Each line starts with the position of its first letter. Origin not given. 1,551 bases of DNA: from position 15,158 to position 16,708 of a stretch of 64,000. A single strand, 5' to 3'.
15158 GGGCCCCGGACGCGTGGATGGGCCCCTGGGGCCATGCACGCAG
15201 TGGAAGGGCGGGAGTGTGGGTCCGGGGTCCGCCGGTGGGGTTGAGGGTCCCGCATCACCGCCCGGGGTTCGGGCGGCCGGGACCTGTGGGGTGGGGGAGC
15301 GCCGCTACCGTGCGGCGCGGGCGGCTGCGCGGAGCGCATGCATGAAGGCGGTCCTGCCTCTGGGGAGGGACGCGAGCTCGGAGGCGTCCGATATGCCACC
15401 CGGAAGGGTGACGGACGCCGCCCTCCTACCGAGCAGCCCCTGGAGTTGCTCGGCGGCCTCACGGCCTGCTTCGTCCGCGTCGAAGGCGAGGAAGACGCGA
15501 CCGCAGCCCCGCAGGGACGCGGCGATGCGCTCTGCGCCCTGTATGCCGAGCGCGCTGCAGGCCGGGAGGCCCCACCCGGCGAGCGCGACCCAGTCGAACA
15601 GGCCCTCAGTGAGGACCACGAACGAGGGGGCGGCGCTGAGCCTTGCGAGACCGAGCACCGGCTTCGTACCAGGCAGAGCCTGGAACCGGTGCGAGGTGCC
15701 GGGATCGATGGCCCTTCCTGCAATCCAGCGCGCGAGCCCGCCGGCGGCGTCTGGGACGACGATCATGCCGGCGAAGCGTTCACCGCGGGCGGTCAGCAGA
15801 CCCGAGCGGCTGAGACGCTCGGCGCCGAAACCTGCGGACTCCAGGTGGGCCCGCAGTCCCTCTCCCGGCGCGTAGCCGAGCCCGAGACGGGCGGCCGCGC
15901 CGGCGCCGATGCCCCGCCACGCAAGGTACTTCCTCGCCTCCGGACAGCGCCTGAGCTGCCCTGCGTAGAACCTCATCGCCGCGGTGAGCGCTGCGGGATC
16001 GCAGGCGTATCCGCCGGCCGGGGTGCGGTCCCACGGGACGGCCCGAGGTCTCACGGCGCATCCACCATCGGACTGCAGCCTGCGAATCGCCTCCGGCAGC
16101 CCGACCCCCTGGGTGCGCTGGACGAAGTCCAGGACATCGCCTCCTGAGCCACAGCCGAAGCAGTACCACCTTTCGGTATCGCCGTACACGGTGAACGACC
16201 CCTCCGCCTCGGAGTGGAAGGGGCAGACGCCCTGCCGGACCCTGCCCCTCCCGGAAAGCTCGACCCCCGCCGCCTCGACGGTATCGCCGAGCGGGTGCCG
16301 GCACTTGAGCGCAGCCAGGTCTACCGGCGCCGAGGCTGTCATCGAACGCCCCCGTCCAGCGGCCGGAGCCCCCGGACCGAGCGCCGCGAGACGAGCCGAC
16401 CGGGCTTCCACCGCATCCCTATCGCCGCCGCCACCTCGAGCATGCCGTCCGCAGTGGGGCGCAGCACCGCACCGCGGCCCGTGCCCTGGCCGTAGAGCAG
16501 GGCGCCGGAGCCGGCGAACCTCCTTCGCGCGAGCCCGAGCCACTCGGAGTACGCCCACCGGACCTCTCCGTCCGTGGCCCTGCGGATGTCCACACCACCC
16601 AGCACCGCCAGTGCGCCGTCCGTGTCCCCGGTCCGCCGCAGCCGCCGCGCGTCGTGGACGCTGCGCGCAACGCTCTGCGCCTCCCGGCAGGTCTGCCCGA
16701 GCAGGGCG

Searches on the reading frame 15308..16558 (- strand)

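Call 31: search_protein_families(library=pfam, proteins=[window:15308-16558:-], max_evalue=0.01)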
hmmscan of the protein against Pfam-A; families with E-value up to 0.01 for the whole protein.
window:15308-16558:- (417 aa): 5 families
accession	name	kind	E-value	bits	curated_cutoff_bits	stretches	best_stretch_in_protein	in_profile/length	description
PF01807.25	Zn_ribbon_DnaG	-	1.7e-17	63.5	24.9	1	82-166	7-90/98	CHC2 zinc finger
PF13155.12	Toprim_2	-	1e-07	32.6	22.1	1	315-393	1-85/88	Toprim-like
PF08275.17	DNAG_N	-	0.00023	21.7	26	1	197-259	1-67/128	DNA primase catalytic core, N-terminal domain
PF13362.12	Toprim_3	-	0.0059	17.5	27.2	0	314-378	2-69/95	Toprim domain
PF01751.28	Toprim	-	0.0082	16.7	23.1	0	345-374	49-82/96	Toprim domain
